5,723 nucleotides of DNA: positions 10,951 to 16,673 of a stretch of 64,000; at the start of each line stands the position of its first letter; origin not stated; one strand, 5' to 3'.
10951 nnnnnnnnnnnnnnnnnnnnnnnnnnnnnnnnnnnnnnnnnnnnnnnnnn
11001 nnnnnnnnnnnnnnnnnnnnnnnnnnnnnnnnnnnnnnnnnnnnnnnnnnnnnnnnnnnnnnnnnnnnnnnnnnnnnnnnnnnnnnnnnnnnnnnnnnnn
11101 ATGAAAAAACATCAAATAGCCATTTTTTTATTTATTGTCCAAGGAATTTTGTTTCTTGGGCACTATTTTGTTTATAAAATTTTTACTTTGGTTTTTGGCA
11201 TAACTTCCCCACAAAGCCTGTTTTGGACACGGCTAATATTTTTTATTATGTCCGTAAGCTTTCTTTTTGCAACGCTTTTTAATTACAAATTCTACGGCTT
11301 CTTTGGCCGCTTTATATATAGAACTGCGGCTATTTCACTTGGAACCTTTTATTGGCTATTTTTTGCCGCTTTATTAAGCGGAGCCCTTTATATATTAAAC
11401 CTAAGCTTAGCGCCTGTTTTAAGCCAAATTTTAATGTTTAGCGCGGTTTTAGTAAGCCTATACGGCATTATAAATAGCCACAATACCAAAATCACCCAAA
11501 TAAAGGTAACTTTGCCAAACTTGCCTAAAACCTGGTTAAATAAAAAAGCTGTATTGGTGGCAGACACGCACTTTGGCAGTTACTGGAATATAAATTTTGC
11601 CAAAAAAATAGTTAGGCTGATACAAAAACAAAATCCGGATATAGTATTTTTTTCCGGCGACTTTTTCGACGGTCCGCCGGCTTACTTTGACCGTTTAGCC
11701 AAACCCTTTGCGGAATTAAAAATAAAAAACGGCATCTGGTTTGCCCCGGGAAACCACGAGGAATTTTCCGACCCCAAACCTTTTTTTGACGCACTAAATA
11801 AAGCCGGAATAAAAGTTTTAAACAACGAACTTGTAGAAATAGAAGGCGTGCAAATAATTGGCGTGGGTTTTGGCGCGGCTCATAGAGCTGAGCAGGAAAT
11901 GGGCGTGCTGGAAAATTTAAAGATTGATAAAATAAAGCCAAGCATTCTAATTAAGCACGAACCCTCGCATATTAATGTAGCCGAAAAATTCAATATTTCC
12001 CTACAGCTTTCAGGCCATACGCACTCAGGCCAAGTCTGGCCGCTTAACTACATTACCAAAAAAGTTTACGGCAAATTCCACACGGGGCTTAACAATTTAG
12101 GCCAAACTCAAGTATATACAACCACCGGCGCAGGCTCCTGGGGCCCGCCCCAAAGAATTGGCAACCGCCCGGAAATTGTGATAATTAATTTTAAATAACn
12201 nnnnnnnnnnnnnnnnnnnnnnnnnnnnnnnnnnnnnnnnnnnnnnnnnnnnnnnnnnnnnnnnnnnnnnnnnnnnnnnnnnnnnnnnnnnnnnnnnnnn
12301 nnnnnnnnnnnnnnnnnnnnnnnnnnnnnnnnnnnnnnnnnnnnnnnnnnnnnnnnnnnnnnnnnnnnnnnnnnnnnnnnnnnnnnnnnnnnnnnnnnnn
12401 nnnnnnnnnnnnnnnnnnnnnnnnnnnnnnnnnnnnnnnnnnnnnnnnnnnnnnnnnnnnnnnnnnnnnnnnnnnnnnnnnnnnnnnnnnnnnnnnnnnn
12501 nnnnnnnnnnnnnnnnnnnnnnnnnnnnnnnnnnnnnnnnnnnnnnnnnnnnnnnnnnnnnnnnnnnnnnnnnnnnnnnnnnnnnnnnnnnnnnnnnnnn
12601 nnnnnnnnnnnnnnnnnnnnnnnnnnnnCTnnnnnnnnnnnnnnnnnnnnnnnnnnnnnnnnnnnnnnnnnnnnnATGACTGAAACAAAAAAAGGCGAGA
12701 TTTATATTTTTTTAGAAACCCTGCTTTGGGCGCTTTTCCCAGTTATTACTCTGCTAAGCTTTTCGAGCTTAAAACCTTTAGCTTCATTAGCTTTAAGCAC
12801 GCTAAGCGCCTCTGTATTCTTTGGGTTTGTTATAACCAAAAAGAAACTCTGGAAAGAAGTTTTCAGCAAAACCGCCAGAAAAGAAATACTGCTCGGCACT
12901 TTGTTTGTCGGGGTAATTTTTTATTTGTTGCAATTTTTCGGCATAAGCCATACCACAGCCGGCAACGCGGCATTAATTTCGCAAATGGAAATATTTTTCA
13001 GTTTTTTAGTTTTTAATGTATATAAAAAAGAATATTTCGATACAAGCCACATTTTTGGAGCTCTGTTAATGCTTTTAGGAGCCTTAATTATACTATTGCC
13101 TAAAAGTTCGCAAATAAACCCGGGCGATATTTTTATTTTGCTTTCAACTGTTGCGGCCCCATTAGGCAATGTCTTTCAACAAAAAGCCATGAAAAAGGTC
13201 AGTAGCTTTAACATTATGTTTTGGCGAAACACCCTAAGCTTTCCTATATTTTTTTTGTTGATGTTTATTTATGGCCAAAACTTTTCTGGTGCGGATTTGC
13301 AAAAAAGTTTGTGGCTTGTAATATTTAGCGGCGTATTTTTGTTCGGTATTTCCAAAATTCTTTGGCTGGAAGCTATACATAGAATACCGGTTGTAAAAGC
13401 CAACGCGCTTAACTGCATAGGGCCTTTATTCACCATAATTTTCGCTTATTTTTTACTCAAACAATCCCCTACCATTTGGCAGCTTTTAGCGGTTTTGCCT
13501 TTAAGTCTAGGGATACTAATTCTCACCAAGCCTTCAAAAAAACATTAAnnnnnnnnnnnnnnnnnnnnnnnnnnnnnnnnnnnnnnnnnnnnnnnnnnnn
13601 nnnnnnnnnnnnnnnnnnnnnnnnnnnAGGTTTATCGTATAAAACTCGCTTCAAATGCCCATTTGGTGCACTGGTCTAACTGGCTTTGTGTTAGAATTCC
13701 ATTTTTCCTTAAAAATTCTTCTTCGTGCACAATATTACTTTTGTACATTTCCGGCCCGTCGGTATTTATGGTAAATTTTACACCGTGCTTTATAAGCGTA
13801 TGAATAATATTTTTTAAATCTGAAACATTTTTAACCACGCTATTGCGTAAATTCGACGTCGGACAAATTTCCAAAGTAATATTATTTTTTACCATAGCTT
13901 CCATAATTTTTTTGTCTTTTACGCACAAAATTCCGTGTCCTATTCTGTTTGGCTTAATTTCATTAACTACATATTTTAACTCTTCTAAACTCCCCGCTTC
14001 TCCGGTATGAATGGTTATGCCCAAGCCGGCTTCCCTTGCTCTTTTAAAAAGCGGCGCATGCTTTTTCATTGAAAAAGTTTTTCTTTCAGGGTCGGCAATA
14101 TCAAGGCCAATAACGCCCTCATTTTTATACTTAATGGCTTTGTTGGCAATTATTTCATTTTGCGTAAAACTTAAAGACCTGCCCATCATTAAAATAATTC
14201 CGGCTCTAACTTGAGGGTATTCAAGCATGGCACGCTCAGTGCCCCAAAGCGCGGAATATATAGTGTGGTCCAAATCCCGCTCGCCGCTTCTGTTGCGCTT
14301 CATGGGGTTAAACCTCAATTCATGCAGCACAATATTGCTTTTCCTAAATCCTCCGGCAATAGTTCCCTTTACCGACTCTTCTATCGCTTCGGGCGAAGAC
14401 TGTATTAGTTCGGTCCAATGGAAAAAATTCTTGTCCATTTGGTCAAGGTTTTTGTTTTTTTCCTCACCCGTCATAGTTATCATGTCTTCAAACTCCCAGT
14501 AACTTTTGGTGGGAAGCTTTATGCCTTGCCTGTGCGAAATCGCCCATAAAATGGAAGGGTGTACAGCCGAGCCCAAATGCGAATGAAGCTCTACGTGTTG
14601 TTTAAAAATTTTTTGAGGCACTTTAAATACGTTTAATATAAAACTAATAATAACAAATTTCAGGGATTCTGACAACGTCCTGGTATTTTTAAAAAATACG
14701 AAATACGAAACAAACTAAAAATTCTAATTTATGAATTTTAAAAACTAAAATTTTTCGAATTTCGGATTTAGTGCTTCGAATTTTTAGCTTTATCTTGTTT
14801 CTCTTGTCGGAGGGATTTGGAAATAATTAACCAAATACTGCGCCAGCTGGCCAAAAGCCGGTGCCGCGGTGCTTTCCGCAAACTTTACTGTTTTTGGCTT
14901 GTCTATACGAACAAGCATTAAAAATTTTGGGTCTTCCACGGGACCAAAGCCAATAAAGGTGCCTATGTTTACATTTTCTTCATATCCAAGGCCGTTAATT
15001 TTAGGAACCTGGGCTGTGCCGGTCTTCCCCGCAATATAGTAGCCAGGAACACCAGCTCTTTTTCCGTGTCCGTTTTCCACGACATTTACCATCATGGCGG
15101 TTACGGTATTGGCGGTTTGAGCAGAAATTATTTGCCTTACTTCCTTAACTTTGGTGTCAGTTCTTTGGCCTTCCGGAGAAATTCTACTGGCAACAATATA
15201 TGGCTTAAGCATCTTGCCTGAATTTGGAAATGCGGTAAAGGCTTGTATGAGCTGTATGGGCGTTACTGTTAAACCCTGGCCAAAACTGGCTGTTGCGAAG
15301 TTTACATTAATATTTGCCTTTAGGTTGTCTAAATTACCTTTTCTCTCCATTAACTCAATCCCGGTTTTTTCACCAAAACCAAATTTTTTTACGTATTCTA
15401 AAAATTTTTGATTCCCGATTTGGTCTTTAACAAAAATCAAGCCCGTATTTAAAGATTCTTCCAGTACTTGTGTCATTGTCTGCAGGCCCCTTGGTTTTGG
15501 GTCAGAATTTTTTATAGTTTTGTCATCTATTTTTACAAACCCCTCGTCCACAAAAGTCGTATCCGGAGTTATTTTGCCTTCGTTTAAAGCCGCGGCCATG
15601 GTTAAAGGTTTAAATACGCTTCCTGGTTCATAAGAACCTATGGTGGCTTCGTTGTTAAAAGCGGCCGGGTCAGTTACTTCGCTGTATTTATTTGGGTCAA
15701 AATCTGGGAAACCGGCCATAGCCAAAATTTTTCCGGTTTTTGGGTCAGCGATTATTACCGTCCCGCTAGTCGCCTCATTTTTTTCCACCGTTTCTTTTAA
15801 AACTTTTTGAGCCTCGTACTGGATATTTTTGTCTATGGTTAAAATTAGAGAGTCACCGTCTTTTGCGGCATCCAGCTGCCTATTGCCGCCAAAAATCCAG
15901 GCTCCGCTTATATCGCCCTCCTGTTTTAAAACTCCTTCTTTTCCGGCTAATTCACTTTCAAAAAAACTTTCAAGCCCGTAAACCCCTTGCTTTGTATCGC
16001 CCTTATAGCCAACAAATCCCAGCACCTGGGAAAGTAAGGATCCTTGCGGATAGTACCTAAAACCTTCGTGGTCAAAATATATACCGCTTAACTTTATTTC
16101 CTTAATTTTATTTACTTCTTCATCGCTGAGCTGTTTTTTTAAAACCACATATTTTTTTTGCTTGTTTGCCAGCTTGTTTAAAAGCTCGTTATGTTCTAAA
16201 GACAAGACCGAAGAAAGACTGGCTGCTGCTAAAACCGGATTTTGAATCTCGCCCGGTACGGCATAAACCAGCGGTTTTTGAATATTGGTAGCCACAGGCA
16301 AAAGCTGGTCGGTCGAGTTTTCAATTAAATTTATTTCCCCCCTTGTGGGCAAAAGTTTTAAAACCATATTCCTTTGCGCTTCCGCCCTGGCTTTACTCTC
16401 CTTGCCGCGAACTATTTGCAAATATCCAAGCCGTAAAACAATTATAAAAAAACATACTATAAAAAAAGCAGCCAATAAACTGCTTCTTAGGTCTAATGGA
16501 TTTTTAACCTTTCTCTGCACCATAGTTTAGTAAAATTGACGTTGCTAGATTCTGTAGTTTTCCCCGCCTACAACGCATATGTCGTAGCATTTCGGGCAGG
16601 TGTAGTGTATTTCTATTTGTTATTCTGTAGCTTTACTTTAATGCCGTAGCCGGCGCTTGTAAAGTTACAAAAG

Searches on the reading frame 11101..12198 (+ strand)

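Call 57: search_protein_families(library=pfam, proteins=[window:11101-12198:+], max_evalue=0.00001)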
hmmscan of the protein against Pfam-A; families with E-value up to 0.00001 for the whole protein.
window:11101-12198:+ (365 aa): 1 family
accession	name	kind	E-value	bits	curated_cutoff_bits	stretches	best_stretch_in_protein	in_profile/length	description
PF00149.33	Metallophos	-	3.5e-15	57.4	21.5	1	151-309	4-190/191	Calcineurin-like phosphoesterase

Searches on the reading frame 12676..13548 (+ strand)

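Call 57: search_protein_families(library=pfam, proteins=[window:12676-13548:+], max_evalue=0.00001)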
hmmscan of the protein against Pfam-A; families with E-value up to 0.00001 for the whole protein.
window:12676-13548:+ (290 aa): 1 family
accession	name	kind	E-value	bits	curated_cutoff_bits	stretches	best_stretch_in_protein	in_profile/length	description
PF00892.27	EamA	-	1e-35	123.4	28.2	2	149-284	2-134/135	EamA-like transporter family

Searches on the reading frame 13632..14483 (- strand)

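Call 57: search_protein_families(library=pfam, proteins=[window:13632-14483:-], max_evalue=0.00001)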
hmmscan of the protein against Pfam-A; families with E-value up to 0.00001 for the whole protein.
window:13632-14483:- (283 aa): 2 families
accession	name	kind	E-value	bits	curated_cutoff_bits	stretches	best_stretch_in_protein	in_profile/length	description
PF00962.28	A_deaminase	-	2.8e-42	145.4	27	1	11-282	48-315/330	Adenosine deaminase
PF01979.26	Amidohydro_1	-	1e-06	28.7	25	1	110-246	102-254/345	Amidohydrolase family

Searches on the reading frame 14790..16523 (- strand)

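Call 7: search_protein_families(library=pfam, proteins=[window:14790-16523:-])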
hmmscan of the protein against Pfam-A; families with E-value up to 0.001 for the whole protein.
window:14790-16523:- (577 aa): 2 families
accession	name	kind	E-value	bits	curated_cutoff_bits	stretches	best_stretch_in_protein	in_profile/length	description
PF00905.27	Transpeptidase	-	4.4e-77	259.7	22.1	1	254-560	1-297/299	Penicillin binding protein transpeptidase domain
PF03717.20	PBP_dimer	-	1.7e-15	58.4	24.4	1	76-208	16-174/180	Penicillin-binding Protein dimerisation domain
